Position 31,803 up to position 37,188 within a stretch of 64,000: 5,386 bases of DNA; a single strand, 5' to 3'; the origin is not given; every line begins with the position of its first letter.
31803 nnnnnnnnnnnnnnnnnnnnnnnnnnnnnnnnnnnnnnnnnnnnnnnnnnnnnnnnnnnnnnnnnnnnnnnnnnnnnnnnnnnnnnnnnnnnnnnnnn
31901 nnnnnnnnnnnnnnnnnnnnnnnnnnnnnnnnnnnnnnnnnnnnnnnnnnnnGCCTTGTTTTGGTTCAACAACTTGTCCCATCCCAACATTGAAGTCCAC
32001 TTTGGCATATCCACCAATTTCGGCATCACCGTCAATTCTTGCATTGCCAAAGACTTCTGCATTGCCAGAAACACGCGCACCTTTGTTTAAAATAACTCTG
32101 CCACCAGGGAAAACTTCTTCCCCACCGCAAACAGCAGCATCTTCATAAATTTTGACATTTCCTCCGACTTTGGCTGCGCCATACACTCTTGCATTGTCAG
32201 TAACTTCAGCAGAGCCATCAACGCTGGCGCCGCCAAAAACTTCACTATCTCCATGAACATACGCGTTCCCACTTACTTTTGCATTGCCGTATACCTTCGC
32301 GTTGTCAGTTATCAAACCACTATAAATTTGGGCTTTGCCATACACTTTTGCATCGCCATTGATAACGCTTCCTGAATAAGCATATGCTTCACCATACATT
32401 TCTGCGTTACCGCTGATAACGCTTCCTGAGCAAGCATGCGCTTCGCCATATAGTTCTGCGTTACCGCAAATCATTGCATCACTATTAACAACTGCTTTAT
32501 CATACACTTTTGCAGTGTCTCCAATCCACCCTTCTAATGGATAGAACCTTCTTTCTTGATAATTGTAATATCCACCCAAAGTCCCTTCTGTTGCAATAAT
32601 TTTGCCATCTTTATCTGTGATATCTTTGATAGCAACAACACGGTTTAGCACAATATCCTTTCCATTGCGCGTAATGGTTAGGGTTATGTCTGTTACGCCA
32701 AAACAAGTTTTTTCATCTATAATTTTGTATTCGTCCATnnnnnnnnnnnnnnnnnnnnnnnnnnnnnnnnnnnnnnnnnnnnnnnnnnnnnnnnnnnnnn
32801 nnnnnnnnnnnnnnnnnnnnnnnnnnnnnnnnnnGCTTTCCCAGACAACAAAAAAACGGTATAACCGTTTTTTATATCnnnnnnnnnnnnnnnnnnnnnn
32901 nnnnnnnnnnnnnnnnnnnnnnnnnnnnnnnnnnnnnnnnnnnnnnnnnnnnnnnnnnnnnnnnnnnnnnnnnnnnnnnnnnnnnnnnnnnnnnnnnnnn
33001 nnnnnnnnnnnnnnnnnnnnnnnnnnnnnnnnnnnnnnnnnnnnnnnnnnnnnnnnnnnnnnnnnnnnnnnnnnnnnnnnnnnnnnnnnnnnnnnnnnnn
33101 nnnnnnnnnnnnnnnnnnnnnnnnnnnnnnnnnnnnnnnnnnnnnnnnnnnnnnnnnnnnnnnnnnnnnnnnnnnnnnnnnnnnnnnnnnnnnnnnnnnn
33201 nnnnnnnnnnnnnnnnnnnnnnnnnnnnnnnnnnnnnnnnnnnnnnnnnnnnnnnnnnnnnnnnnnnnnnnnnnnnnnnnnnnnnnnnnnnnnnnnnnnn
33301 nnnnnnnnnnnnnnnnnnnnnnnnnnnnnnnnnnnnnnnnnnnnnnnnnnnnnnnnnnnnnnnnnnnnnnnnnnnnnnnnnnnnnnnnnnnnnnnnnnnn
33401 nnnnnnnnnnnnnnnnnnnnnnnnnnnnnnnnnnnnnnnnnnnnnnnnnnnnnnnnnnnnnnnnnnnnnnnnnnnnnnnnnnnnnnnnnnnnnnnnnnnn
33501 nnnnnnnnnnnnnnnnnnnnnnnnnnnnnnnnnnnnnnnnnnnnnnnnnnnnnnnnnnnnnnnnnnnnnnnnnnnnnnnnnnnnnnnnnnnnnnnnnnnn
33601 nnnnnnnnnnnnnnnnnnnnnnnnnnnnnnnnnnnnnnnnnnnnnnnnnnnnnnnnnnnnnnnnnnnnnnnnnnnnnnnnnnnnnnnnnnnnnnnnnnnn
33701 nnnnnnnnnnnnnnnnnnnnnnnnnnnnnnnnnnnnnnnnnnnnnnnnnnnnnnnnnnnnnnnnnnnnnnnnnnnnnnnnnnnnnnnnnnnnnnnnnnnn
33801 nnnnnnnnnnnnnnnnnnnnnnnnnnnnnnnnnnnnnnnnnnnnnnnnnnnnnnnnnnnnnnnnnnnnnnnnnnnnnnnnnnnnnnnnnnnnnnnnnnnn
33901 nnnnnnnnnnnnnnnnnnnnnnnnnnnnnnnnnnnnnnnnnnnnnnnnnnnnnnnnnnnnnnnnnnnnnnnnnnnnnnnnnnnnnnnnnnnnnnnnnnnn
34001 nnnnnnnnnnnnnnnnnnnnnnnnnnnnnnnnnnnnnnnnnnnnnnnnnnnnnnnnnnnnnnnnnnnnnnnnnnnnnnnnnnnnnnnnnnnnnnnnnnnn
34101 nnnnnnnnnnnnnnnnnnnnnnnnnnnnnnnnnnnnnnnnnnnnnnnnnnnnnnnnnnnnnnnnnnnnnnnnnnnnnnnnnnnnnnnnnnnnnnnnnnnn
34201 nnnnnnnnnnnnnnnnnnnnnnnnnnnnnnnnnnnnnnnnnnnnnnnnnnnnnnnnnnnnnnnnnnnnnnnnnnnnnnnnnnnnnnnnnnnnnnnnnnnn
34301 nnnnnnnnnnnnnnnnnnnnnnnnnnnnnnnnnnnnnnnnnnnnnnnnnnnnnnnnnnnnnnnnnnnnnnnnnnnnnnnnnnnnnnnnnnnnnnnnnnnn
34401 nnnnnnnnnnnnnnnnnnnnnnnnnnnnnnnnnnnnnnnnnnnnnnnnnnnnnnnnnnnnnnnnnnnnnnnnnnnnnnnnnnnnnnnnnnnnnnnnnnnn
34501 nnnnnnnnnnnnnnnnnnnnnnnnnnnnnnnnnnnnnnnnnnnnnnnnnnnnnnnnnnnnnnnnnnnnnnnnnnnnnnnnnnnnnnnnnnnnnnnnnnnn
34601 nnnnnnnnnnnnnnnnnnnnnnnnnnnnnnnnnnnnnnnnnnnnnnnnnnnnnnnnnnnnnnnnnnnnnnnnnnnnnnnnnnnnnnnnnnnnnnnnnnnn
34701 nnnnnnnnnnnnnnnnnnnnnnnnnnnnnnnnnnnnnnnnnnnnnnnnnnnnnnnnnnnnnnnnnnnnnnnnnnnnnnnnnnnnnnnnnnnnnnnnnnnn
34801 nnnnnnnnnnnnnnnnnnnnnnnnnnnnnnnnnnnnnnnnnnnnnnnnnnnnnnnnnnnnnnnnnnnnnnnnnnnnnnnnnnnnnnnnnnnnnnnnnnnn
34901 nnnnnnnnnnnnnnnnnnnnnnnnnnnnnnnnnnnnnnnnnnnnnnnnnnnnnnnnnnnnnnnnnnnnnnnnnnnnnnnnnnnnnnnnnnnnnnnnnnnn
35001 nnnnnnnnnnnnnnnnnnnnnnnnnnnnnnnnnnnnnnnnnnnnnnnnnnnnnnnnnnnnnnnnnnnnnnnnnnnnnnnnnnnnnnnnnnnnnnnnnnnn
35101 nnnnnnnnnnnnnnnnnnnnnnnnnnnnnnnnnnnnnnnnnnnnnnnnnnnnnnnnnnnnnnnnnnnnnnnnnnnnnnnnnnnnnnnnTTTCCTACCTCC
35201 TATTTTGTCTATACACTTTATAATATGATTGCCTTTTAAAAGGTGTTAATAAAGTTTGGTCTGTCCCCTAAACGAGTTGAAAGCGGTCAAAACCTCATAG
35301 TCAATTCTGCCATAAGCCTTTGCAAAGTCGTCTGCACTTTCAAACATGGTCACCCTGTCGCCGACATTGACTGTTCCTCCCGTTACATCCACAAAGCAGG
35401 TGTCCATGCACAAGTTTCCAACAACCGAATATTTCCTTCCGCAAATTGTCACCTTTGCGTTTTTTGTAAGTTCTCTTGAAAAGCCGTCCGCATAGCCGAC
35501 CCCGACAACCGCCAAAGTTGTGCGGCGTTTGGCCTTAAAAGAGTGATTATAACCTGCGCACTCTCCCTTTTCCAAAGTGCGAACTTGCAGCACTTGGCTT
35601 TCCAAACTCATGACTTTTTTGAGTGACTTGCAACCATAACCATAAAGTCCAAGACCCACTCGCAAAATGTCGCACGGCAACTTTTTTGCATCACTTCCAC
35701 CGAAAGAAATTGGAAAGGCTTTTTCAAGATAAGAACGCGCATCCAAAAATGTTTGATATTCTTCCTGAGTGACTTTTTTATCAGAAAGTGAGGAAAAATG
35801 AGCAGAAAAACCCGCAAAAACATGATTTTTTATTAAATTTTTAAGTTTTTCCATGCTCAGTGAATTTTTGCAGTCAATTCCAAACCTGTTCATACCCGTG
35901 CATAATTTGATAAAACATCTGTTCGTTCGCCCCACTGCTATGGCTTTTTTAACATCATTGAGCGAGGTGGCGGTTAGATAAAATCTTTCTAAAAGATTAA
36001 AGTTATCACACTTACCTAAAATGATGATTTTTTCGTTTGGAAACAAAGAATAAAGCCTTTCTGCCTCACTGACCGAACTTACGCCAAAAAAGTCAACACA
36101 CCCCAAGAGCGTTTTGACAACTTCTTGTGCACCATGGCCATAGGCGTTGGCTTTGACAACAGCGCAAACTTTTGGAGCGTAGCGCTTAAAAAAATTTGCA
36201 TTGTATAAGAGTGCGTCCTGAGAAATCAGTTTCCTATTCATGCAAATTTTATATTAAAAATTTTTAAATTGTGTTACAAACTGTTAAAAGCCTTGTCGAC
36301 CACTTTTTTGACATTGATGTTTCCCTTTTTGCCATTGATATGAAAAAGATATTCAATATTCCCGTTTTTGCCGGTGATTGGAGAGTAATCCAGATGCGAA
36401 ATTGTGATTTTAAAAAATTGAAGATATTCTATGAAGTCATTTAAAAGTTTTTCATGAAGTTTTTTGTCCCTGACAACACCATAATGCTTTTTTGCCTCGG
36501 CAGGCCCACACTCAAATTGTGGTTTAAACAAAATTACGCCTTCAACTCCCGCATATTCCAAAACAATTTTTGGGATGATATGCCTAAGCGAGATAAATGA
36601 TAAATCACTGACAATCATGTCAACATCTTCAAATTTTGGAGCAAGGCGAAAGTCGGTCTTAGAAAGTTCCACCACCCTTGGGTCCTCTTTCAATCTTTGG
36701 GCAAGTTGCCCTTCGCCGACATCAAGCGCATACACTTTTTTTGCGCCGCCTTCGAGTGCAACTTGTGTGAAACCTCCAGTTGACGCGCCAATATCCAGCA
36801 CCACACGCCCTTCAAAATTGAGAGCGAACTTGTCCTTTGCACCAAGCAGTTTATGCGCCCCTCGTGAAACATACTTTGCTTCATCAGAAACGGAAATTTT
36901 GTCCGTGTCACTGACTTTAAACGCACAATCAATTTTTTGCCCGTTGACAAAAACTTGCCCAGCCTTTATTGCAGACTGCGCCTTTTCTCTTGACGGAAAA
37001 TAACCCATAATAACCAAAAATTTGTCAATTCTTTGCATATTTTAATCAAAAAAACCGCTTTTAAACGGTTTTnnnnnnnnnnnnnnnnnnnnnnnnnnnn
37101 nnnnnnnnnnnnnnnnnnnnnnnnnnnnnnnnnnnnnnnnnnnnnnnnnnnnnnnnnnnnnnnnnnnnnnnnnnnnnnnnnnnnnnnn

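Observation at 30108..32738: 876-aa cytosolic protein made of two tandem small-domain + hexapeptide beta-helix modules, behind a perfect consensus promoter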

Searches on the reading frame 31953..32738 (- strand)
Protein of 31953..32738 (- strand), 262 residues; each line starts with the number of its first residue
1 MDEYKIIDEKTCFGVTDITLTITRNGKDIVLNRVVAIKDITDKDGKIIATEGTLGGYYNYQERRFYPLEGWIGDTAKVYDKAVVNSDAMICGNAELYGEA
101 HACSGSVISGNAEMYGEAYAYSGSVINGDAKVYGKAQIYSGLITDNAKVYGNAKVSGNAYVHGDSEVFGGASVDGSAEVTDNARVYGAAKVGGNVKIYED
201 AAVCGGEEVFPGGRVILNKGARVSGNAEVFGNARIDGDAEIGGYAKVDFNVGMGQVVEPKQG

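Call 55: predict_structure(alignment_id=A2)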
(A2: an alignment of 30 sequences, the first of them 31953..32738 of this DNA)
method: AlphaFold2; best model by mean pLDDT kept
length: 262 residues; sequences in the alignment: 30
mean_pLDDT: 71.8   pTM: 0.67
mean pLDDT of the five models: 71.8, 69.1, 65.0, 64.8, 61.3
residues with pLDDT >= 90: 69; 70-90: 80; 50-70: 75; < 50: 38
segments of 3 or more residues with pLDDT < 50: 1-10, 56-60, 62-71, 253-262
pLDDT, mean of each block of 10 residues (from residue 1): 37 57 55 60 61 54 42 58 61 79 76 91 86 95 94 94 94 94 91 89 67 73 82 73 69 43 28
secondary structure, 60 per line:
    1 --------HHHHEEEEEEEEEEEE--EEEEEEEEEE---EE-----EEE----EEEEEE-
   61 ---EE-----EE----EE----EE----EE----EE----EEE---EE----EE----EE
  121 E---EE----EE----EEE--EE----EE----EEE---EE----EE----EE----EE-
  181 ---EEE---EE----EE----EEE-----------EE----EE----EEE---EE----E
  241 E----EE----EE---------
elements in order: H9-12 E13-24 E27-36 E47-49 E54-59 E101-103 E119-121 E137-139 E154-156 E184-186 E202-204 E228-230
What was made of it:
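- On Left-handed beta-helix (trimeric LpxA-like) fold: AlphaFold2 places a strand every 6 residues, with core pLDDT of 86-95 over most of residues 110-200 (call 55).
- The AlphaFold2 solenoid core has block-mean pLDDT of 86-95 over most of residues 110-200, with a strand every 6 residues (call 55).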

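Call 62: fold_search(model_id=the predicted structure, library=pdb)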
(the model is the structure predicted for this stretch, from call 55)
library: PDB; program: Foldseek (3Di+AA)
matches with E <= 10: 227; with E <= 0.001: 0
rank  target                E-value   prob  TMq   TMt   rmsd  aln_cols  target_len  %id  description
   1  2f9c_A                1.0e-01  0.13  0.16  0.15  13.6       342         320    9  Crystal structure of YDCK from Salmonella cholerae. NESG target SCR6 (released 2005-12-20)
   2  2f9c_B                1.6e-01  0.16  0.17  0.16  13.9       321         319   10  Crystal structure of YDCK from Salmonella cholerae. NESG target SCR6 (released 2005-12-20)
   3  3wwg_D                1.7e-01  0.20  0.29  0.18  18.2       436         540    8  Crystal structure of the N-glycan-deficient variant N448A of isopullulanase complexed with isopanose (released 2014-11-12)
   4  1ogm                  1.9e-01  0.14  0.22  0.13  19.6       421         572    8  Dex49A from Penicillium minioluteum (released 2003-09-11)
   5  2pig_A                2.7e-01  0.10  0.19  0.17  13.4       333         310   10  Crystal structure of ydcK from Salmonella cholerae at 2.38 A resolution. Northeast Structural Genomics target SCR6 (released 2007-04-24)
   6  7uvl_P                3.2e-01  0.09  0.20  0.07  15.7       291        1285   12  IgA1 Protease with IgA1 substrate (released 2022-11-23)
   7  3wwg_C                5.2e-01  0.09  0.25  0.15  18.3       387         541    9  Crystal structure of the N-glycan-deficient variant N448A of isopullulanase complexed with isopanose (released 2014-11-12)
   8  6zj8_A                8.8e-01  0.47  0.12  0.20   5.4        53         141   17  Structure of the PAS domain from Bordetella pertussis BvgS (released 2020-11-11)
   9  5awf_E                8.8e-01  0.06  0.20  0.15  13.3       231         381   11  Crystal structure of SufB-SufC-SufD complex from Escherichia coli (released 2015-11-11)
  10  6zj8_E                1.1e+00  0.47  0.12  0.21   5.0        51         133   18  Structure of the PAS domain from Bordetella pertussis BvgS (released 2020-11-11)
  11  7uvk                  1.2e+00  0.04  0.17  0.07  16.3       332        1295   11  G. haemolysans IgA1 protease (released 2022-11-23)
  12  4z05_A                1.3e+00  0.06  0.18  0.22  12.3       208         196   12  C. bescii Family 3 pectate lyase mutant E84A (released 2015-12-23)
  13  4yzq_B                1.5e+00  0.11  0.26  0.33   9.8       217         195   12  C. bescii Family 3 pectate lyase double mutant K108A/Q111N in complex with trigalacturonic acid (released 2015-12-23)
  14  3t9g_A                1.5e+00  0.08  0.24  0.29   9.8       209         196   13  The crystal structure of family 3 pectate lyase from Caldicellulosiruptor bescii (released 2012-05-09)
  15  6zj8_D                1.7e+00  0.18  0.11  0.21   8.9        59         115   14  Structure of the PAS domain from Bordetella pertussis BvgS (released 2020-11-11)
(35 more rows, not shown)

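Call 63: fold_search(model_id=the predicted structure, library=viral)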
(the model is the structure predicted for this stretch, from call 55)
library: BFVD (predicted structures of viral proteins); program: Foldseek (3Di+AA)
matches with E <= 10: 470; with E <= 0.001: 0
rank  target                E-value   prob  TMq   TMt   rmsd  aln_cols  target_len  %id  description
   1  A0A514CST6            5.7e-02  0.66  0.24  0.17  11.1       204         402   20  Acyl-carrier-protein [Achromobacter phage Motura]
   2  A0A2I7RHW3            1.3e-01  0.15  0.21  0.12  14.8       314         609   13  (no name in the UniProt tables at hand)
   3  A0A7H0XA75            1.4e-01  0.63  0.11  0.11   7.6        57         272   24  (no name in the UniProt tables at hand)
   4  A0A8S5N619            1.7e-01  0.80  0.16  0.17  10.3       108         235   14  Transferase, nesg, ydcK, Structural Genomics.38A [Siphoviridae sp. ctnN38]
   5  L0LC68                1.7e-01  0.15  0.18  0.17  12.4       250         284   14  Hexapeptide repeat containing transferase like protein [Bacillus phage phiAGATE]
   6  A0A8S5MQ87            2.2e-01  0.08  0.17  0.13  22.4       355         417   16  DUF7666 domain-containing protein [Podoviridae sp. ctoqT5]
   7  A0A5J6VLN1            2.2e-01  0.08  0.20  0.13  16.3       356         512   10  Uncharacterized protein [Megaviridae environmental sample]
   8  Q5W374                2.3e-01  0.18  0.22  0.18  10.6       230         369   12  Uncharacterized protein [Sulfolobus islandicus rod-shaped virus 1]
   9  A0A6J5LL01            2.4e-01  0.18  0.22  0.21  12.3       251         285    9  DUF7666 domain-containing protein (Fragment) [uncultured Caudovirales phage]
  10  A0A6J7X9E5            2.7e-01  0.16  0.26  0.10  15.4       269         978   13  Major tropism determinant N-terminal domain-containing protein [uncultured Caudovirales phage]
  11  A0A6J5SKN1            3.0e-01  0.04  0.13  0.12  14.1       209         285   14  Uncharacterized protein [uncultured Caudovirales phage]
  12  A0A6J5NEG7            3.5e-01  0.14  0.22  0.06  20.4       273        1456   12  Uncharacterized protein [uncultured Caudovirales phage]
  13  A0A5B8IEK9            3.7e-01  0.13  0.19  0.28   9.8       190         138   12  TNFR-Cys domain-containing protein [Mimiviridae sp. ChoanoV1]
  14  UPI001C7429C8         3.9e-01  0.14  0.22  0.21  11.4       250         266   12  (no name look-up for this kind of identifier)
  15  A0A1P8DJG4            4.1e-01  0.07  0.21  0.08  16.7       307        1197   14  (no name in the UniProt tables at hand)
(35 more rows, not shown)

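Call 70: search_solved_structures(query=A2, max_evalue=0.01)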
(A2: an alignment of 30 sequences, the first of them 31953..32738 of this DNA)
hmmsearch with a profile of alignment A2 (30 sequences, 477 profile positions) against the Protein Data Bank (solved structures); distinct sequences matched with E-value up to 0.01: 25.
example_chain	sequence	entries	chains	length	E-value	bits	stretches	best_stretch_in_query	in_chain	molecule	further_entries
2f9c_A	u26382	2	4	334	4.9e-38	134.6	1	81-323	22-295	Hypothetical protein YDCK | Putative transferase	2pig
3r0s_A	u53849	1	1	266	3.9e-09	39.2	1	124-276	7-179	Acyl-[acyl-carrier-protein]--UDP-N-acetylglucosamine O-acyltransferase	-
5f42_A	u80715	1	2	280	5.6e-07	32.1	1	185-354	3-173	Acyl-[acyl-carrier-protein]--UDP-N-acetylglucosamine O-acyltransferase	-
7okc_A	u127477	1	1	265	1.1e-06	31.1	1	190-354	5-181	Acyl-[acyl-carrier-protein]--UDP-N-acetylglucosamine O-acyltransferase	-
2jf2_A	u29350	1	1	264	1.4e-06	30.8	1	190-354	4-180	ACYL-[ACYL-CARRIER-PROTEIN]--UDP-N-ACETYLGLUCOSAMINE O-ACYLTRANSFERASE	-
1lxa_A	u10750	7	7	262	1.8e-06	30.5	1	192-354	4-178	UDP N-ACETYLGLUCOSAMINE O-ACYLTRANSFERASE | Acyl-[acyl-carrier-protein]--UDP-N-acetylglucosamine O-acyltransferase | UDP-N-acetylglucosamine acyltransferase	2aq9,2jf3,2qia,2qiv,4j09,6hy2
6p9p_A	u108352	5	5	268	1.9e-06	30.4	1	192-354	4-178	Acyl-[acyl-carrier-protein]--UDP-N-acetylglucosamine O-acyltransferase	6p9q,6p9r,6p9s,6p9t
4r36_A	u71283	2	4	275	3.1e-06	29.7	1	128-349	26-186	Putative acyl-[acyl-carrier-protein]--UDP-N-acetylglucosamine O-acyltransferase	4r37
4e75_A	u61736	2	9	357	3.4e-06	29.5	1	130-295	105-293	UDP-3-O-acylglucosamine N-acyltransferase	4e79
6sc4_A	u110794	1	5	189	1e-05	27.9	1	154-282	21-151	Uncharacterized protein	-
5jxx_A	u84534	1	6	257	1.6e-05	27.3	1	185-374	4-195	Acyl-[acyl-carrier-protein]--UDP-N-acetylglucosamine O-acyltransferase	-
4mfg_A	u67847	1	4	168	4.3e-05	25.9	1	113-202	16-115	Putative acyltransferase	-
3mqg_A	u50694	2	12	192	5.2e-05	25.6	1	134-254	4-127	Lipopolysaccharides biosynthesis acetyltransferase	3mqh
4eqy_A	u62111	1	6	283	6.5e-05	25.3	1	225-351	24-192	Acyl-[acyl-carrier-protein]--UDP-N-acetylglucosamine O-acyltransferase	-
7ar9_z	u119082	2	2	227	8.5e-05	24.9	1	115-212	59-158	CA3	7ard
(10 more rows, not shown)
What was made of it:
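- On YdcK family (NCBIfam NF040481, equivalog): Profile A2 covers 2f9c residues 22-295 at E=4.9e-38 (call 70).
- Every other hit is a left-handed beta-helix protein (LpxA, LpxD, gamma-carbonic anhydrase) (call 70).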

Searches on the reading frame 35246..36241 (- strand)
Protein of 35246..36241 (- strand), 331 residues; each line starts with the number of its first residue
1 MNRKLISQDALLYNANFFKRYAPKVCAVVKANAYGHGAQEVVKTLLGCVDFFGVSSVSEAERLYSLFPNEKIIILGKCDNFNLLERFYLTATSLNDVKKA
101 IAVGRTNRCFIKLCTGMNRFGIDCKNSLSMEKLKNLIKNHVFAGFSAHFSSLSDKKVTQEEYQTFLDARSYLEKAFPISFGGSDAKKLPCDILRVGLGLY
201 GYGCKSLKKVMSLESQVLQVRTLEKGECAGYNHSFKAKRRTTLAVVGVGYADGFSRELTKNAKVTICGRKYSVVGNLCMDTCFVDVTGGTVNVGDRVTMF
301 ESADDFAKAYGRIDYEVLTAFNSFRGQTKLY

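Call 17: search_protein_families(library=pfam, proteins=[window:35246-36241:-], max_evalue=0.001)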
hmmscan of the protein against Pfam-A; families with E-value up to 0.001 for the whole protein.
window:35246-36241:- (331 aa): 2 families
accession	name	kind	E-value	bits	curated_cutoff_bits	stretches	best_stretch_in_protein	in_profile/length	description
PF00842.27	Ala_racemase_C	-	7.3e-35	119.8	25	1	210-322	1-120/127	Alanine racemase, C-terminal domain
PF01168.26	Ala_racemase_N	-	1.5e-29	103.8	24.1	1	6-202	1-218/220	Alanine racemase, N-terminal domain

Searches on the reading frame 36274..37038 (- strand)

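Call 17: search_protein_families(library=pfam, proteins=[window:36274-37038:-], max_evalue=0.001)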
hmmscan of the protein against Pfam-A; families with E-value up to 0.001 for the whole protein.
window:36274-37038:- (254 aa): 5 families
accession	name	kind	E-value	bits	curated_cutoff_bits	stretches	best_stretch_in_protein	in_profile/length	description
PF01728.25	FtsJ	-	2.7e-38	132.2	24.1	1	56-234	1-179/181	FtsJ-like methyltransferase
PF01479.30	S4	-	2.2e-11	43.7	22.8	1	2-47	1-47/48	S4 domain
PF13649.12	Methyltransf_25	-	0.0002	22.4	27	1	80-146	1-74/97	Methyltransferase domain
PF22421.1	SYY_C-terminal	-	0.00032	21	27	1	3-48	20-66/83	Tyrosine--tRNA ligase SYY-like C-terminal domain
PF08241.18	Methyltransf_11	-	0.00094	20.2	21.2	0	81-148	1-70/95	Methyltransferase domain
